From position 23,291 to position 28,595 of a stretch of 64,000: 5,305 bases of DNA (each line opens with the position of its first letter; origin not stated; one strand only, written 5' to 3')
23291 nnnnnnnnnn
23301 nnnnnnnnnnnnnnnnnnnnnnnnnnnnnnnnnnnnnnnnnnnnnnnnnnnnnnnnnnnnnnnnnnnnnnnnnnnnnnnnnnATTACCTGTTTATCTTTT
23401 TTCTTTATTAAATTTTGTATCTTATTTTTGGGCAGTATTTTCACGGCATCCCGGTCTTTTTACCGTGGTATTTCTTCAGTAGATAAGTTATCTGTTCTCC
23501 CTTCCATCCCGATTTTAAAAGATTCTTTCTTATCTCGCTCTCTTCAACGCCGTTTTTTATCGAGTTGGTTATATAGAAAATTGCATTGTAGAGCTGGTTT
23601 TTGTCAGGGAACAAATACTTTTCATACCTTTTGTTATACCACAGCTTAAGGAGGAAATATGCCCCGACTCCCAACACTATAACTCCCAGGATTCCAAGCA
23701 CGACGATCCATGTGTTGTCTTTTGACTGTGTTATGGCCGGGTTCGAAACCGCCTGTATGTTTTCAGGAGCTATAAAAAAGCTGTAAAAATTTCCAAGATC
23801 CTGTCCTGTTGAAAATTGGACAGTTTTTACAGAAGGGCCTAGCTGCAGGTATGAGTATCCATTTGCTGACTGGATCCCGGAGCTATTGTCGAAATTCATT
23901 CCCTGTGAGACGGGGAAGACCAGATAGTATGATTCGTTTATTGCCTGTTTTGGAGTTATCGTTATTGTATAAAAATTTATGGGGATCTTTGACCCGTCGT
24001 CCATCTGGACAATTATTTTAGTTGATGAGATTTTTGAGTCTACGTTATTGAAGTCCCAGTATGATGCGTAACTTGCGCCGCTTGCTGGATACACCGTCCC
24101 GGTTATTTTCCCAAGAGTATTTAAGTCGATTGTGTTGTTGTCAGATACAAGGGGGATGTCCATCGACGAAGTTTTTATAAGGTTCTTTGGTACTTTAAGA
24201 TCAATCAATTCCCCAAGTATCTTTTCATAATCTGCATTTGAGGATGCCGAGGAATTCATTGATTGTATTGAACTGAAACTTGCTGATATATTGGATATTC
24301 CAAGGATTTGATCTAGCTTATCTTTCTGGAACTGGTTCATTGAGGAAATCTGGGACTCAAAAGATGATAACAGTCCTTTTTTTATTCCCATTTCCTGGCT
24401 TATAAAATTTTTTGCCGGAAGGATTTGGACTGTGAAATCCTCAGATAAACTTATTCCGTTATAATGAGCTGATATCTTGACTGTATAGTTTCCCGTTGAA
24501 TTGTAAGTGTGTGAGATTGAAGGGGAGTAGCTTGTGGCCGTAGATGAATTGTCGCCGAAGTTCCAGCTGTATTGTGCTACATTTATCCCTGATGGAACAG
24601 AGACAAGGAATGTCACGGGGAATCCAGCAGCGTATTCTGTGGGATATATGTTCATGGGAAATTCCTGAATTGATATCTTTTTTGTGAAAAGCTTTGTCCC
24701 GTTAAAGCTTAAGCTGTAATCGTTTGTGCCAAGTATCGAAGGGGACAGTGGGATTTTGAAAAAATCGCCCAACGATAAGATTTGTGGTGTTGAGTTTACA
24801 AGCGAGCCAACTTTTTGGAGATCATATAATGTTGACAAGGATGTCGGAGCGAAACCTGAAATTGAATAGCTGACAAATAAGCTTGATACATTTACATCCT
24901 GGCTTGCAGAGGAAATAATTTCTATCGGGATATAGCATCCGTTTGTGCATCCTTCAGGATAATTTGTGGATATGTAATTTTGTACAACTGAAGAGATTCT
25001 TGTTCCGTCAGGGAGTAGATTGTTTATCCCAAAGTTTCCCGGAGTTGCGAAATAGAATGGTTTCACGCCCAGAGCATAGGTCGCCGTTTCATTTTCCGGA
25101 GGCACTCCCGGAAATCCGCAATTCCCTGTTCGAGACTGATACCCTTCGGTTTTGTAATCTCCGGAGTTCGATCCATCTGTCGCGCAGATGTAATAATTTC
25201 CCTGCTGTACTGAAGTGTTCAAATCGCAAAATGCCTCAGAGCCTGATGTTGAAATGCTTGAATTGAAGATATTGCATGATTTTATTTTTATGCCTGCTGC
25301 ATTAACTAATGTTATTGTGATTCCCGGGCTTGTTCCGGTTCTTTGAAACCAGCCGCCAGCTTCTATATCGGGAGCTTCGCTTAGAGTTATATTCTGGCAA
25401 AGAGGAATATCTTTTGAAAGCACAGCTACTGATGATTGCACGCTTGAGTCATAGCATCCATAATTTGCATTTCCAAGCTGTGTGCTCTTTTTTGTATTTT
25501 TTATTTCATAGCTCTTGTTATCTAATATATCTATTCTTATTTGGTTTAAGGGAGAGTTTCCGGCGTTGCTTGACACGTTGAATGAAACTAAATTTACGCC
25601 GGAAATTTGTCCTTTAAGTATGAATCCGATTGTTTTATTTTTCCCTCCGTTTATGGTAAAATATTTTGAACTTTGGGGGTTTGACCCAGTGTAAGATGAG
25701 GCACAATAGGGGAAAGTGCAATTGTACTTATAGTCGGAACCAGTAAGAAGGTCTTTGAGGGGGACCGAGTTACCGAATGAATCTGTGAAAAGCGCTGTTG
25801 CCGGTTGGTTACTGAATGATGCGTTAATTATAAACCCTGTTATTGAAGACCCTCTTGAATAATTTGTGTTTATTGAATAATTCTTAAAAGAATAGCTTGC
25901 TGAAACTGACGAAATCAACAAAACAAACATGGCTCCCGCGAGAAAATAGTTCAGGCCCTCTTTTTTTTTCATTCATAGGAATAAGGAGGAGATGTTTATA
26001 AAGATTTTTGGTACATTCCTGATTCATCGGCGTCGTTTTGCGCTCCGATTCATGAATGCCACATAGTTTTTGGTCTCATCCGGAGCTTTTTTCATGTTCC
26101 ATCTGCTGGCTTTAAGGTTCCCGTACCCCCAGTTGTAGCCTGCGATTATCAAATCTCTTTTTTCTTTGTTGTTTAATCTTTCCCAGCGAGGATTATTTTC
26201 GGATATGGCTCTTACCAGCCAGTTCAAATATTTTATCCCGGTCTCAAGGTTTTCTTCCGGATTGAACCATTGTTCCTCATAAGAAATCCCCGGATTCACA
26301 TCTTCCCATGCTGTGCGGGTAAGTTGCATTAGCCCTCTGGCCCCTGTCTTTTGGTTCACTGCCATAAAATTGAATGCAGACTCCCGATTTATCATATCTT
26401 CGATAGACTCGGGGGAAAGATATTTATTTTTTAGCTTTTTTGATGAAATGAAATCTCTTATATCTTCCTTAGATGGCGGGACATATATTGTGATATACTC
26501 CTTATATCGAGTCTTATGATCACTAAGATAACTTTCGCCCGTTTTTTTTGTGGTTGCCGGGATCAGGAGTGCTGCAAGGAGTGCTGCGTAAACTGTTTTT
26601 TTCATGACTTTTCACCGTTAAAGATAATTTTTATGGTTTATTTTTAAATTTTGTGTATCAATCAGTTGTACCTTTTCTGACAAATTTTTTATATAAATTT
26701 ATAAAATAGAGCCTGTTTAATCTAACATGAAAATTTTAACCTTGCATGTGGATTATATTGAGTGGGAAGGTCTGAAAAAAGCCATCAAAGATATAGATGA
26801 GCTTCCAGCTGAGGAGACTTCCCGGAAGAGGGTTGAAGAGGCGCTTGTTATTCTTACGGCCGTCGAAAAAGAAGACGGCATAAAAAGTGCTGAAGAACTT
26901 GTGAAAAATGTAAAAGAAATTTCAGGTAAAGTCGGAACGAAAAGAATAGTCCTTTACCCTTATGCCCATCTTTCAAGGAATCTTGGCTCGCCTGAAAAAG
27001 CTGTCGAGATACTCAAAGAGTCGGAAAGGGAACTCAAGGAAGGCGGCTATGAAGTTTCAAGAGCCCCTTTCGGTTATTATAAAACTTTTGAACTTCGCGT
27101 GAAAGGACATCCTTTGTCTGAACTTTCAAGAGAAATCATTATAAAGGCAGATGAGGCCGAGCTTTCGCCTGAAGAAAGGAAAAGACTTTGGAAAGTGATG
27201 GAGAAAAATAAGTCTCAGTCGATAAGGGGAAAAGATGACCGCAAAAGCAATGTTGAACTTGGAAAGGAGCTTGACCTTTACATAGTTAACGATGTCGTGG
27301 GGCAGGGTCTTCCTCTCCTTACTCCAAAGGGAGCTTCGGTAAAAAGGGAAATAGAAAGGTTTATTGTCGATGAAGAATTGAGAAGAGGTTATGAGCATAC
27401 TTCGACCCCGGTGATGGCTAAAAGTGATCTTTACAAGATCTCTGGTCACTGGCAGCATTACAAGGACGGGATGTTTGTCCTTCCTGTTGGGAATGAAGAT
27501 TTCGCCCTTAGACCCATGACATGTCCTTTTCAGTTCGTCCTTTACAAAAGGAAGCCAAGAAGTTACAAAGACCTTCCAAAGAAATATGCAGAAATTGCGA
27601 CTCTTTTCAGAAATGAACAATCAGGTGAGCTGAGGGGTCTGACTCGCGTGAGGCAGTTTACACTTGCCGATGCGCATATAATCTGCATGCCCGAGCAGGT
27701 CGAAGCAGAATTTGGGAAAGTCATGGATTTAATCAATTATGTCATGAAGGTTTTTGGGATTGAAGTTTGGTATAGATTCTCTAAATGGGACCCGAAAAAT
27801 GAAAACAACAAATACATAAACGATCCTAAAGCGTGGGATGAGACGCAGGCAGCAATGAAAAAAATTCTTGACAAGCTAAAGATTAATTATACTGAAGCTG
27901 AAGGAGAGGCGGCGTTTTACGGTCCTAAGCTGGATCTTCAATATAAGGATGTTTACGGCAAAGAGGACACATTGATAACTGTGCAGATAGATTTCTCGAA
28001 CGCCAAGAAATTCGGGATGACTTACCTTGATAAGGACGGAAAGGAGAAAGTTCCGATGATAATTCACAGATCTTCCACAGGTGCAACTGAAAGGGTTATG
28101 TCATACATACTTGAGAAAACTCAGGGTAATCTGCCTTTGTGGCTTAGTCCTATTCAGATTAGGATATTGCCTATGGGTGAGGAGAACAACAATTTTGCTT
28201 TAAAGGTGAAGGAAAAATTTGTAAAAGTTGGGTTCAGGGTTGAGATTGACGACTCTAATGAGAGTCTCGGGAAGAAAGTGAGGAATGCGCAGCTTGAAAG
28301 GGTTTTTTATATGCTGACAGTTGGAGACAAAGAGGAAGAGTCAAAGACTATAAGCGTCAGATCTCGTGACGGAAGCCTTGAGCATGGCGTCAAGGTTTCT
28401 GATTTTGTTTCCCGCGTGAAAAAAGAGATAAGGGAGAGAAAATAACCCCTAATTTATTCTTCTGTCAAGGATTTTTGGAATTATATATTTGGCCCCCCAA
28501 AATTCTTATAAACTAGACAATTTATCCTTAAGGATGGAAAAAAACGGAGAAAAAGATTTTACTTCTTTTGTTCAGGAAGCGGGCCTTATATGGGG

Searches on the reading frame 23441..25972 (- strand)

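Call 19: search_protein_families(library=pfam, proteins=[window:23441-25972:-], max_evalue=0.001)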
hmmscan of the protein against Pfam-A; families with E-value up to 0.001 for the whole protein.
window:23441-25972:- (843 aa): 2 families
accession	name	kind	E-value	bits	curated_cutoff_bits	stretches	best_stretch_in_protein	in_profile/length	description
PF00801.26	PKD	-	3.9e-11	43.2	23.5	1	447-503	11-66/80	PKD domain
PF18911.6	PKD_4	-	2.9e-09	37.3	27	1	447-502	14-68/85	PKD domain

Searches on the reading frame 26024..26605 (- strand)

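Call 84: search_protein_families(library=pfam, proteins=[window:26024-26605:-], max_evalue=0.001)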
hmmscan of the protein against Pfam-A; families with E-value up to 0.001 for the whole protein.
window:26024-26605:- (193 aa): 1 family
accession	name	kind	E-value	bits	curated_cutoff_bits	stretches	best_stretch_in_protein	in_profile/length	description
PF01464.25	SLT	-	1.1e-17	64.1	21.3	1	55-174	4-111/117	Transglycosylase SLT domain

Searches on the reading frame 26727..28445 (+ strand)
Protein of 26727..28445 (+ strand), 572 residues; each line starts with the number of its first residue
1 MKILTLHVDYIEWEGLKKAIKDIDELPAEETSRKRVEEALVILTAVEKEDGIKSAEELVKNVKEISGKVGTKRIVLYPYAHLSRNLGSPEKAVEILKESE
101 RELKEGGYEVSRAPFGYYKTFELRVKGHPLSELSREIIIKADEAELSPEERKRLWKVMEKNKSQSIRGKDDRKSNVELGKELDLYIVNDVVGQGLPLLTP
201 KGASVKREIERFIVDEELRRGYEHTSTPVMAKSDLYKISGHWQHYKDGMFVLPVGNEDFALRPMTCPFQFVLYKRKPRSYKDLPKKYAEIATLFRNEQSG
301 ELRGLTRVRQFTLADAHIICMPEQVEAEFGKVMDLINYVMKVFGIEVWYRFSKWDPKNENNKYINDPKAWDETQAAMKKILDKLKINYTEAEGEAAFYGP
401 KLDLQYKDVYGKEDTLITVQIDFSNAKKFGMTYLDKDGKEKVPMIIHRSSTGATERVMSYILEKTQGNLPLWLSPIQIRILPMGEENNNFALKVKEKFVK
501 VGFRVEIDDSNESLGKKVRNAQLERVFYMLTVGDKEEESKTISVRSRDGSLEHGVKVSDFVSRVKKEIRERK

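Call 19: search_protein_families(library=pfam, proteins=[window:26727-28445:+], max_evalue=0.001)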
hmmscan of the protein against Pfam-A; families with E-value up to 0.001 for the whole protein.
window:26727-28445:+ (572 aa): 3 families
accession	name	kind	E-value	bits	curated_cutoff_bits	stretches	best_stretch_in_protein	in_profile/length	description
PF08915.16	tRNA-Thr_ED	-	3.4e-46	157.2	30.2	1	1-137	1-137/137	Archaea-specific editing domain of threonyl-tRNA synthetase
PF00587.30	tRNA-synt_2b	-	1.7e-34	119.9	29.3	1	256-464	8-178/179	tRNA synthetase class II core domain (G, H, P, S and T)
PF03129.25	HGTP_anticodon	-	1.7e-21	76.6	21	1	477-566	1-93/94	Anticodon binding domain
